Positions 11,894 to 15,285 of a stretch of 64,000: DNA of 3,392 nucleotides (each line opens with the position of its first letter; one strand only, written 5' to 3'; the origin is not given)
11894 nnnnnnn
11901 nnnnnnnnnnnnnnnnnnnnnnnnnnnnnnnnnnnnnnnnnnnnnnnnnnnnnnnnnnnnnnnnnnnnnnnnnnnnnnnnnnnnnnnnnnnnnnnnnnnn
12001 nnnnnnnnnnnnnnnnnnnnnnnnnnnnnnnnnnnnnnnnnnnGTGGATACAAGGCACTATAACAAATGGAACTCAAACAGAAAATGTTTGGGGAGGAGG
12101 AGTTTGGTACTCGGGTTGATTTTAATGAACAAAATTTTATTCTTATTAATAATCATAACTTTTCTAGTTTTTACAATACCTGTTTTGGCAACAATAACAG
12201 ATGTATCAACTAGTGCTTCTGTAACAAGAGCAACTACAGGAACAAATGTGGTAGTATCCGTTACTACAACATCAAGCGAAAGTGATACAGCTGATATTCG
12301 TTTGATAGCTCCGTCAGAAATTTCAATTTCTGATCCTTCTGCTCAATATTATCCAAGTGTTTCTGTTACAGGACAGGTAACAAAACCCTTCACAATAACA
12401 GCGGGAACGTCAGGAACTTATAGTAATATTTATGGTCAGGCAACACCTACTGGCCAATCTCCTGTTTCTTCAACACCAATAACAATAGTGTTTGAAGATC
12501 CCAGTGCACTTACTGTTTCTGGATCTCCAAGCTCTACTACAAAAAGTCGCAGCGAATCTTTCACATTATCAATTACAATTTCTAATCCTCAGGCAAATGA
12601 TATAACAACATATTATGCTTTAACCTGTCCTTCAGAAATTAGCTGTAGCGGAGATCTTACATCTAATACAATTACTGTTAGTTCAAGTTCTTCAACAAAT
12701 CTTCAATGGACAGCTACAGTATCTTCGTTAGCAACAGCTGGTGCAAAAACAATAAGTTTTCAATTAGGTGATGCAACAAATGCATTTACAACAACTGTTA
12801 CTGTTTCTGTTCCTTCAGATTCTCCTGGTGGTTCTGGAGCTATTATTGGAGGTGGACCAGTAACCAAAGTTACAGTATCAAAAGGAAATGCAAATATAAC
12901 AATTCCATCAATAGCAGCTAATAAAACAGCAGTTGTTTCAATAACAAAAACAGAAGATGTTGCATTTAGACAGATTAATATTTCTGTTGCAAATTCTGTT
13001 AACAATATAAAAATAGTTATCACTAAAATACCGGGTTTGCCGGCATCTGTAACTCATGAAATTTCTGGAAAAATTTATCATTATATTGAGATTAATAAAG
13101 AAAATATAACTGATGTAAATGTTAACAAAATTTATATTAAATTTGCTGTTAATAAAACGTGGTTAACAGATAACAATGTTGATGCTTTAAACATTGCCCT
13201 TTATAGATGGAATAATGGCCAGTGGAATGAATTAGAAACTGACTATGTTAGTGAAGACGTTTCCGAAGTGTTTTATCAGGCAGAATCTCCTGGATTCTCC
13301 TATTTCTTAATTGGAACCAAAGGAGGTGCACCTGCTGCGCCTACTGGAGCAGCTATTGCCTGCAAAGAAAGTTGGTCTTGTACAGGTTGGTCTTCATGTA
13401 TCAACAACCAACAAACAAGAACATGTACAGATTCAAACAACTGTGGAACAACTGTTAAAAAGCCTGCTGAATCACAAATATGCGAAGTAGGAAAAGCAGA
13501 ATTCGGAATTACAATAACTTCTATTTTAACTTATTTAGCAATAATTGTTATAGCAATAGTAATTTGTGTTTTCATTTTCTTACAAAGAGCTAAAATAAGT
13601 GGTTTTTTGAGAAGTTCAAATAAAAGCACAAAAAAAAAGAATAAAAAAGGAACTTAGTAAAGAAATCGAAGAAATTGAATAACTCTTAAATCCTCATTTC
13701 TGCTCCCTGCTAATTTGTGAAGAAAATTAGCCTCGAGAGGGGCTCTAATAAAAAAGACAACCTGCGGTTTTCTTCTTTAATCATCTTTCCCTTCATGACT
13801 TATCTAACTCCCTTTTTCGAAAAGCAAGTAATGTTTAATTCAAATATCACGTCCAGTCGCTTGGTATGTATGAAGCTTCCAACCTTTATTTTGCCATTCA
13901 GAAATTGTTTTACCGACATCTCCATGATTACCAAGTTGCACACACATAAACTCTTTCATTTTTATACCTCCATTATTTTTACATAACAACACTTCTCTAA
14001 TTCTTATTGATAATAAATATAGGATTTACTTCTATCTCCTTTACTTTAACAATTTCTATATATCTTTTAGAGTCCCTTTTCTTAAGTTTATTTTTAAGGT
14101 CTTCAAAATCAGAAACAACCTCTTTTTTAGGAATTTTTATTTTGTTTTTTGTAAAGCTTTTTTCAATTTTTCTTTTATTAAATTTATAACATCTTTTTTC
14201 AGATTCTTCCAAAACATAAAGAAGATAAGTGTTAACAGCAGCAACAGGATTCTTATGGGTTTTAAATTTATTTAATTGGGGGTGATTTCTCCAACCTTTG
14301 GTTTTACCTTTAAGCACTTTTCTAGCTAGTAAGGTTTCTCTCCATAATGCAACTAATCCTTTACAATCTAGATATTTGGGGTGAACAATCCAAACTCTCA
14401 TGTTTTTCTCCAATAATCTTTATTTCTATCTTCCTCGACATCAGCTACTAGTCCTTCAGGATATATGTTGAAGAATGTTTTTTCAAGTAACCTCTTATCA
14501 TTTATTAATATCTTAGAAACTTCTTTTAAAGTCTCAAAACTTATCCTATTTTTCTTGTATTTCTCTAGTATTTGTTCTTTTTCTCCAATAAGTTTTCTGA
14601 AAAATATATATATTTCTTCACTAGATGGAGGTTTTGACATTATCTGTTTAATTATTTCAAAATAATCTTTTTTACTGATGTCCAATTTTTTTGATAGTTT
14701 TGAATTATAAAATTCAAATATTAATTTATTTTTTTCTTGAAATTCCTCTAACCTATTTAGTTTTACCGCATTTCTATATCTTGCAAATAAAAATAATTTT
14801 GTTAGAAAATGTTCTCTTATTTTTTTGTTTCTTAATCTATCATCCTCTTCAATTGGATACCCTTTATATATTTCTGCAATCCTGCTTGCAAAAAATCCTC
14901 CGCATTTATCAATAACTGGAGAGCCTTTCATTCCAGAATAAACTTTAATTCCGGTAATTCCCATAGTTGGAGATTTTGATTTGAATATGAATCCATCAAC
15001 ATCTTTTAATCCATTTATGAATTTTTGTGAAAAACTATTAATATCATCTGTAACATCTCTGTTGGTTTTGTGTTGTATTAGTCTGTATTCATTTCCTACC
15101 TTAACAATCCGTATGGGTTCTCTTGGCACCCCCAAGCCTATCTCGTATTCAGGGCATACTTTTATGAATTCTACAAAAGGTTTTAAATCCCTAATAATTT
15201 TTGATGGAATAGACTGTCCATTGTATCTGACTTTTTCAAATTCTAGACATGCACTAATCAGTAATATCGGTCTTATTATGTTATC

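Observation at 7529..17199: Two adjacent islands of secreted/surface-protein genes delimited by direct, progressively degraded copies of the tRNA-Thr 3' end (att-like sites) - integrase-less integrated-element remnants?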

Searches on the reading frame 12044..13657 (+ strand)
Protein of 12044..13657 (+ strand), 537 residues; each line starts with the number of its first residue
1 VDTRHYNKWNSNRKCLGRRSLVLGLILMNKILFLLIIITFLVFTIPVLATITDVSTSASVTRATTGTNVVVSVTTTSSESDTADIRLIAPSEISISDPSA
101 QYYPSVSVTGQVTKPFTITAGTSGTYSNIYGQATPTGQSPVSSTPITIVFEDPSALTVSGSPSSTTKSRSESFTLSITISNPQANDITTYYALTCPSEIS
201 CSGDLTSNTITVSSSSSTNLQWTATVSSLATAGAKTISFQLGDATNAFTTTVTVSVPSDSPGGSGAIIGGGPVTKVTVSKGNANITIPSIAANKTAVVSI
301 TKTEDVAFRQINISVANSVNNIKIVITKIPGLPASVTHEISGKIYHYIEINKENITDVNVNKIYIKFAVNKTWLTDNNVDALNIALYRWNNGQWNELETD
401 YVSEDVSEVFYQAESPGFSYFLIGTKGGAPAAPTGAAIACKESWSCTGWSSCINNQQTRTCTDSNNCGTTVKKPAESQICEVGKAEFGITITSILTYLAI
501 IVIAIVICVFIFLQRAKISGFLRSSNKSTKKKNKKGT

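Call 12: search_protein_families(library=pfam, proteins=[window:12044-13657:+], max_evalue=0.01)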
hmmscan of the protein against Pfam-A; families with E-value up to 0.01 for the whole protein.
window:12044-13657:+ (537 aa): 0 families

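Call 69: search_solved_structures(query=window:12044-13657:+, max_evalue=1)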
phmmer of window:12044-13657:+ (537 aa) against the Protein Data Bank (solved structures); distinct sequences matched with E-value up to 1: 22.
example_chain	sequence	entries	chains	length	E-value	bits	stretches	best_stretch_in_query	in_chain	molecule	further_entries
33ci_D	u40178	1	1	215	0.022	16.8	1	103-199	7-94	Fab VR-6 light chain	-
5erw_B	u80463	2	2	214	0.033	16.2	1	104-239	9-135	Anti-HCV E2 Fab HC84-26 light chain | Anti-HCV E2 glycoprotein Fab light chain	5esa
7mxp_J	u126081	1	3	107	0.046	15.7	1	104-197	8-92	LP5 Fab Light Chain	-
7soe_L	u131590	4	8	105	0.055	15.4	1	104-204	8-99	S2X303 Fab light chain | S2X303 Light Chain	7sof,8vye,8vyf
8r1d_L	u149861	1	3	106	0.063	15.3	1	103-207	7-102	SD1-3 Fab Light Chain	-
6a3w_B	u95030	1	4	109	0.096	14.7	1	104-195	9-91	utomilumab VL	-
5gs0_C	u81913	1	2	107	0.13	14.2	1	104-193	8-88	light chain (anti-TLR3)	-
8eay_L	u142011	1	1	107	0.14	14.1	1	104-203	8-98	4I3 light chain protein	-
6nf5_L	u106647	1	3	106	0.16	13.9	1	104-204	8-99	BG18-like precursor HMP1 fragment antigen binding light chain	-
9c2h_C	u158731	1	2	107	0.17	13.9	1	117-193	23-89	Antibody Fab NP3-B4 Light Chain (variable region)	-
8gsp_L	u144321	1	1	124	0.17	13.8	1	107-212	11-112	IG LAMDA CHAIN VARIABLE REGION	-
3lrg_A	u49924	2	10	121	0.22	13.4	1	104-199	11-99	anti-huntingtin VL domain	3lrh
8d0z_L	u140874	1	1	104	0.23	13.4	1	127-206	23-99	S728-1157 Fab light chain variable region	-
1pw3_A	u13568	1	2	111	0.25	13.3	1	117-195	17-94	immunoglobulin lambda chain variable region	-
8ejj_J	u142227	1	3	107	0.37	12.7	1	104-198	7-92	S370.7 light chain Fab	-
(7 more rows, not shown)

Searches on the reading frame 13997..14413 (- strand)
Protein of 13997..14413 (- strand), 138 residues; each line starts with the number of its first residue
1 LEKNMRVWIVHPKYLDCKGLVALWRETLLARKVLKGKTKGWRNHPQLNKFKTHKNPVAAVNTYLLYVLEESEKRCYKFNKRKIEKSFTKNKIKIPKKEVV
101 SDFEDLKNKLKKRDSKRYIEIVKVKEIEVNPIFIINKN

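Call 12: search_protein_families(library=pfam, proteins=[window:13997-14413:-], max_evalue=0.01)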
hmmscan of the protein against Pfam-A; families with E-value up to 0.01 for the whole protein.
window:13997-14413:- (138 aa): 1 family
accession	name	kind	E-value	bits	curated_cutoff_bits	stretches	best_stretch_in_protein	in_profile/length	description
PF03013.19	Pyr_excise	-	9e-22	77.7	23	1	5-83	1-80/81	Pyrimidine dimer DNA glycosylase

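Call 13: search_protein_families(library=phrogs, proteins=[window:13997-14413:-], max_evalue=0.01)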
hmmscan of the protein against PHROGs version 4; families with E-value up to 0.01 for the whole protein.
window:13997-14413:- (138 aa): 0 families

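Call 59: find_related_loci(query=window:13997-14413:-, collection=viral_contigs, flank=8000)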
Query window:13997-14413:- (138 aa) in viral_contigs; peptide patterns used: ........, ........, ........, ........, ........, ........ (x = any residue, [..] = any of these).
45 stretches matched a pattern; 5 encode a relative of the query (tblastn E <= 1e-3); 5 distinct loci.
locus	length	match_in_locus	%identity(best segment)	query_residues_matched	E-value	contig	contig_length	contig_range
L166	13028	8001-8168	34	5-54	2e-5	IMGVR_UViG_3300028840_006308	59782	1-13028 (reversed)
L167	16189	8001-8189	29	1-57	6e-5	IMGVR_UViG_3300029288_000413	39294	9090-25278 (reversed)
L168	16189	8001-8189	29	1-57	6e-5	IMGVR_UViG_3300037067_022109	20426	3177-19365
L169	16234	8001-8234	31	5-77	2e-4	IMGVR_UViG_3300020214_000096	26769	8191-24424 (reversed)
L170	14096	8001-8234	31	5-77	2e-4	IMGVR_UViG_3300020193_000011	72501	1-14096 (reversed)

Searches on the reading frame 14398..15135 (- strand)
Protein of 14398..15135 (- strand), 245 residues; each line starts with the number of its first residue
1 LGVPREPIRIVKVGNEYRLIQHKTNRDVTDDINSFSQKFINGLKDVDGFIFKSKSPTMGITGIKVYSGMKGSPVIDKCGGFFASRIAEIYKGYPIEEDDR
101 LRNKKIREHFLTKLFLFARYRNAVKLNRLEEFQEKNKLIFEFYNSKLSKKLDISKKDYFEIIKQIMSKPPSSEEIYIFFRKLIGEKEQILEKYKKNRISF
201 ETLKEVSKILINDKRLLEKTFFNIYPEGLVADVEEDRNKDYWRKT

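Call 12: search_protein_families(library=pfam, proteins=[window:14398-15135:-], max_evalue=0.01)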
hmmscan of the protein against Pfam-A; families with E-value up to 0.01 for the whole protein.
window:14398-15135:- (245 aa): 1 family
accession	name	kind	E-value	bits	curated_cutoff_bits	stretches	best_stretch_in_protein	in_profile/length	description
PF04463.17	2-thiour_desulf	-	8.4e-15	55.5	34.7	1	1-97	47-140/141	2-thiouracil desulfurase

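Call 13: search_protein_families(library=phrogs, proteins=[window:14398-15135:-], max_evalue=0.01)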
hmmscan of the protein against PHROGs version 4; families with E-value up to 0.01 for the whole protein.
window:14398-15135:- (245 aa): 1 family
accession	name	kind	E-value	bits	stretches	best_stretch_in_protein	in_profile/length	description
phrog_3275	-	unknown function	1.3e-17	65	1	2-122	52-173/319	-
